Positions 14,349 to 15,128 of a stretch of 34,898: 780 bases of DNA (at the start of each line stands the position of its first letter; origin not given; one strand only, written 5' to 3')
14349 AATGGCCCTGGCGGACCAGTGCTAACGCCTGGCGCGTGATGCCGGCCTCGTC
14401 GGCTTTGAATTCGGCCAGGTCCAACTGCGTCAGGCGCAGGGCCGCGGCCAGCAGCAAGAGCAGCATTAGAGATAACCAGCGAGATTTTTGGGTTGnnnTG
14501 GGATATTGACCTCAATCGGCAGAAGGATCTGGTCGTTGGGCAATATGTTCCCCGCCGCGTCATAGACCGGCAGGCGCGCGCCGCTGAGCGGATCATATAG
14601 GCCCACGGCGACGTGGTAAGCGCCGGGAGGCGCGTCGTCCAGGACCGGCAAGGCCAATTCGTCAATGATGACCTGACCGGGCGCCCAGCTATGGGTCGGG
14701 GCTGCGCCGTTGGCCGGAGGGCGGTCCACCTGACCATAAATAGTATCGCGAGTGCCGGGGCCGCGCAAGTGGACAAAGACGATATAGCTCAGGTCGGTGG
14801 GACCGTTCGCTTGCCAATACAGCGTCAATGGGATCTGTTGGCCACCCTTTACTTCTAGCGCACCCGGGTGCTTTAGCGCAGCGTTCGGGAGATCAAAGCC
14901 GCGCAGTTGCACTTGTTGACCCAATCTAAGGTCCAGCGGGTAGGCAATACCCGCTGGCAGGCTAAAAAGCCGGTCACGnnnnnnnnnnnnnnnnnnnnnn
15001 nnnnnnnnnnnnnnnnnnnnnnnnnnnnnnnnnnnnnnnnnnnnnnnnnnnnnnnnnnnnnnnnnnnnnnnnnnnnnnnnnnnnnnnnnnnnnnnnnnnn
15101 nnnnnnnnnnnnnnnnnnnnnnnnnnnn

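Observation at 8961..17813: Three tandem GT-C-type membrane glycosyltransferase-like paralogs carrying seven copies of one ~120-aa extracytoplasmic module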

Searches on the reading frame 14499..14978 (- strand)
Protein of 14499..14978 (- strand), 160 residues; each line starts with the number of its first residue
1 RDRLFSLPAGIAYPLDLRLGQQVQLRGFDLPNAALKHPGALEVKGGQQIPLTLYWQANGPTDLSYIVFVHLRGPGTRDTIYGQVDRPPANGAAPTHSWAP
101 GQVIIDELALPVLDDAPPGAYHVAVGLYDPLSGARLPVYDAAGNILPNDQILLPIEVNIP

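Call 42: find_homologous_proteins(query=A3, max_evalue=0.00001)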
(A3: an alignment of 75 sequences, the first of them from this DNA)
Query A3 (75 sequences) (160 aa, profile of the alignment): 126 proteins with E <= 0.00001 among 7253 candidates; the best 120 are listed.
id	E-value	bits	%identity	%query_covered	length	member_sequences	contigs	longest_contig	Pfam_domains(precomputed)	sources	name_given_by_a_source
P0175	3.3e-74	265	37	99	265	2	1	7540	-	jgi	-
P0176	1.2e-70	254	36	93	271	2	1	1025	-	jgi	jgi:hypothetical protein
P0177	1.2e-68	247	47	91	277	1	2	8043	-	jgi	-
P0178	3.1e-67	243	41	99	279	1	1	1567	-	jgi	jgi:hypothetical protein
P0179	7.9e-67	241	37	94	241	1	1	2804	-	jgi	-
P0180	3.5e-64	233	40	83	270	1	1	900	-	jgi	jgi:hypothetical protein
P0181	3.2e-63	230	63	99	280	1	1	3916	-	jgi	jgi:hypothetical protein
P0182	5.1e-63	229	65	99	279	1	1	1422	-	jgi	jgi:hypothetical protein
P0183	5.1e-62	226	40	76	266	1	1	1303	-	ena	-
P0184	1.8e-60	221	43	78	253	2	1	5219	-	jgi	-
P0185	3.7e-59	216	61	99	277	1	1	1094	-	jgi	jgi:hypothetical protein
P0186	2.1e-58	214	58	99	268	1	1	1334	-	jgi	jgi:hypothetical protein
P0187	1.1e-57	212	41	59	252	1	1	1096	-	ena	-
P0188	2.1e-57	211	43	99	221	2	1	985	-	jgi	jgi:hypothetical protein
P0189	2.5e-57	211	40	90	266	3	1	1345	-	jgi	-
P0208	1.7e-50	188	43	85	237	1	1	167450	-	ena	-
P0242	1.3e-38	150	37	85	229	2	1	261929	-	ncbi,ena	-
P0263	3.5e-32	129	39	87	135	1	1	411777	-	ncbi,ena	-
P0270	3.7e-30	122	35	88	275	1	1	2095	PF03793.25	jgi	jgi:hypothetical protein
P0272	1.3e-29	121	53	93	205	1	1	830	PF19044.7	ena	-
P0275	5.0e-29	119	37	75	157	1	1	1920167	-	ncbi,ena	-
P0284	5.3e-25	106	33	78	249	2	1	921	PF03793.25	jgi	jgi:hypothetical protein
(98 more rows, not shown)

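Call 45: predict_structure(alignment_id=A3)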
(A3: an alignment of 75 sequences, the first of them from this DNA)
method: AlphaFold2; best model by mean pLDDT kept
length: 160 residues; sequences in the alignment: 75
mean_pLDDT: 93.4   pTM: 0.88
mean pLDDT of the five models: 93.4, 93.3, 93.1, 93.0, 93.0
residues with pLDDT >= 90: 140; 70-90: 12; 50-70: 8; < 50: 0
segments of 3 or more residues with pLDDT < 50: none
pLDDT, mean of each block of 10 residues (from residue 1): 81 96 97 70 96 97 97 87 98 97 97 96 97 98 96 93
secondary structure, 60 per line:
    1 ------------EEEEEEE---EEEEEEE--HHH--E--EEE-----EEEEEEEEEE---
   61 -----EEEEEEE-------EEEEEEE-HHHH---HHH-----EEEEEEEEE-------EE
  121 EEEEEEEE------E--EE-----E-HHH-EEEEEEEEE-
elements in order: E13-19 E23-29 E40-42 E48-57 E66-72 E80-86 H88-91 E103-111 E119-128 E151-159
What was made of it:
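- Module fold: pLDDT 93.4, eight to nine strands (call 45).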

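Call 48: fold_search(model_id=the predicted structure, library=pdb)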
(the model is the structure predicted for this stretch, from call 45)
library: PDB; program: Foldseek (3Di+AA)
matches with E <= 10: 1995; with E <= 0.001: 34
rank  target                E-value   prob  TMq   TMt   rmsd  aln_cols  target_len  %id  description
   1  2n80_MODEL_1_B        3.0e-05  1.00  0.45  0.42   8.3       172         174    8  p75NTR DD:RhoGDI (released 2015-12-23)
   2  5kwy_D                8.7e-05  1.00  0.52  0.61   5.9       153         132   14  Structure of human NPC1 middle lumenal domain bound to NPC2 (released 2016-08-24)
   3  6r4m_B                8.7e-05  1.00  0.47  0.51   7.4       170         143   13  Crystal structure of S. cerevisia Niemann-Pick type C protein NPC2 (released 2019-09-25)
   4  6r4n_B                1.3e-04  1.00  0.46  0.51   6.1       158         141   12  Crystal structure of S. cerevisia Niemann-Pick type C protein NPC2 with ergosterol bound (released 2019-09-25)
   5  1rho_C                1.6e-04  1.00  0.38  0.42   7.7       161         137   10  STRUCTURE OF RHO GUANINE NUCLEOTIDE DISSOCIATION INHIBITOR (released 1997-10-15)
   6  5kwy_C                1.9e-04  1.00  0.50  0.59   6.2       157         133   13  Structure of human NPC1 middle lumenal domain bound to NPC2 (released 2016-08-24)
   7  6r4n_H                2.4e-04  1.00  0.44  0.48   8.5       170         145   12  Crystal structure of S. cerevisia Niemann-Pick type C protein NPC2 with ergosterol bound (released 2019-09-25)
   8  1ft3_A                2.7e-04  1.00  0.44  0.52   7.0       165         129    9  CRYSTAL STRUCTURE OF TRUNCATED RHOGDI K141A MUTANT (released 2001-05-02)
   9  1nep                  3.0e-04  1.00  0.52  0.62   4.7       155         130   17  Crystal Structure Analysis of the Bovine NPC2 (Niemann-Pick C2) Protein (released 2003-01-28)
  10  6r4m_A                3.0e-04  1.00  0.45  0.50   7.4       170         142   12  Crystal structure of S. cerevisia Niemann-Pick type C protein NPC2 (released 2019-09-25)
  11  6r4n_E                3.0e-04  1.00  0.44  0.47   6.3       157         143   13  Crystal structure of S. cerevisia Niemann-Pick type C protein NPC2 with ergosterol bound (released 2019-09-25)
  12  6r4m_C                3.0e-04  1.00  0.47  0.49  12.7       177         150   13  Crystal structure of S. cerevisia Niemann-Pick type C protein NPC2 (released 2019-09-25)
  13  2jht_A                3.3e-04  1.00  0.44  0.49   7.6       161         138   12  CRYSTAL STRUCTURE OF RHOGDI K135T,K138T,K141T MUTANT (released 2007-05-08)
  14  8xgl_B                3.7e-04  1.00  0.45  0.56   6.1       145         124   15  Structure of the Magnaporthe oryzae effector NIS1 (released 2024-09-18)
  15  8xgl_A                3.7e-04  1.00  0.44  0.56   5.8       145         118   14  Structure of the Magnaporthe oryzae effector NIS1 (released 2024-09-18)
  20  2r5o_B                6.6e-04  1.00  0.54  0.52   6.0       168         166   14  Crystal structure of the C-terminal domain of wzt (released 2007-12-25)
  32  2r5o_A                9.7e-04  1.00  0.56  0.54   6.9       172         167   12  Crystal structure of the C-terminal domain of wzt (released 2007-12-25)
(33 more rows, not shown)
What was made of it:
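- On ML (MD-2-related lipid-recognition) domain, PF02221: Structural similarity to NPC2 is TM 0.5-0.6 (call 48).
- Closest known: Wzt C-terminal domain, NPC2/ML and RhoGDI sandwiches. Same: All are E-set-type β-sandwiches of similar size (call 48).
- Neighbours include the glycan-binding Wzt C-terminal domain (2r5o, query-normalised TM 0.54-0.56) and Ig-like domains of β-galactosidases (call 48). The best module matches by E-value are RhoGDI, NPC2 and Unc119, all lipid- or prenyl-binding (call 48). TM-scores are ~0.4-0.6 at 7-17% identity (call 48).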

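Call 54: search_solved_structures(query=A3, max_evalue=10)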
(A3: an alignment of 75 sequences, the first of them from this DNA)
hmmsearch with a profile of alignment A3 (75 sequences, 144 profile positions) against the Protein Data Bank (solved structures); distinct sequences matched with E-value up to 10: 27.
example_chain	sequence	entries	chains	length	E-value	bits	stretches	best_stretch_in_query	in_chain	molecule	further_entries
4kkp_A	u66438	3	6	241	0.02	17.9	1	84-120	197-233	RbmA protein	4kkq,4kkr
4be5_A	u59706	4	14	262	0.025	17.5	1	84-120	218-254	RBMA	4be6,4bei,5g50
1wcq_A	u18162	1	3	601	0.036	17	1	83-134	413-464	SIALIDASE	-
2bzd_A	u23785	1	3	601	0.037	17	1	83-134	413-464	BACTERIAL SIALIDASE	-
1w8n_A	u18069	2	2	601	0.038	17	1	83-134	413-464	BACTERIAL SIALIDASE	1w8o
1eut_A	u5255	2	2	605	0.038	17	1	83-134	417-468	SIALIDASE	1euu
2ber_A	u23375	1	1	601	0.04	16.9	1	83-134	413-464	BACTERIAL SIALIDASE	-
1zlg_A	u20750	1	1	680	0.11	15.4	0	22-60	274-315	Anosmin 1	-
6hyg_A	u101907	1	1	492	0.12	15.3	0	35-86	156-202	IgHG1 and IgHG4 hybrid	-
2vuo_A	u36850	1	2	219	0.16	14.9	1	35-87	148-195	IG GAMMA CHAIN C REGION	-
5dj6_A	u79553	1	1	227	0.17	14.8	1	35-87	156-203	Ig gamma-1 chain C region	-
5jik_A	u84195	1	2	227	0.2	14.6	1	35-87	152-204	Ig gamma-1 chain C region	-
5kwg_A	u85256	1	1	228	0.2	14.6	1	35-87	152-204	Ig gamma-1 chain C region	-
1g0d_A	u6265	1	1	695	0.39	13.7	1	24-114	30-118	PROTEIN-GLUTAMINE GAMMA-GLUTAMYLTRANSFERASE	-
6aep_A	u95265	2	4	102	0.5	13.3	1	9-46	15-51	Primosomal protein 1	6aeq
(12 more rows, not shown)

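Call 73: search_protein_families(library=pfam, proteins=[P0270, P0284, P0272, P0208, P0242, P0263, P0275], max_evalue=0.001)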
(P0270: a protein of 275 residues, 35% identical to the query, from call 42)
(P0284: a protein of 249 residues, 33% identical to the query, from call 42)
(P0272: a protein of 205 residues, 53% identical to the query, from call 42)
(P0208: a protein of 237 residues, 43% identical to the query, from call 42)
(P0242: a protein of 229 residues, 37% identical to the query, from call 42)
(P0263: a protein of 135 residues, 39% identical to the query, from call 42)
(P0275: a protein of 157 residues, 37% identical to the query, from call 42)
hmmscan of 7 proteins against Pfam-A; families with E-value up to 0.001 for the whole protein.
P0270 (275 aa): 1 family
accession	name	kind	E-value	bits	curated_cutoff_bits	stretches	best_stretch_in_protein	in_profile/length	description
PF03793.24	PASTA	-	1.1e-21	77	23.2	2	73-132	2-63/64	PASTA domain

P0284 (249 aa): 1 family
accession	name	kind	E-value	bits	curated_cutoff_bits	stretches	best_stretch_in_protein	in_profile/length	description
PF03793.24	PASTA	-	4.7e-14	52.5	23.2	1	48-107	2-63/64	PASTA domain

P0272 (205 aa): 1 family
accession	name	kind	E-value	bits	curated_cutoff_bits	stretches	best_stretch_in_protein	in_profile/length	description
PF19044.6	P-loop_TraG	-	8.1e-08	31.8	25.8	1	130-198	252-321/413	TraG P-loop domain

P0208 (237 aa): 1 family
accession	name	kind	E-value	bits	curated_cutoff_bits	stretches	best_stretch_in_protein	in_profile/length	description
PF00681.25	Plectin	-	0.0002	21.5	20.5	0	52-67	7-22/39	Plectin repeat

P0242 (229 aa): 0 families

P0263 (135 aa): 0 families

P0275 (157 aa): 0 families
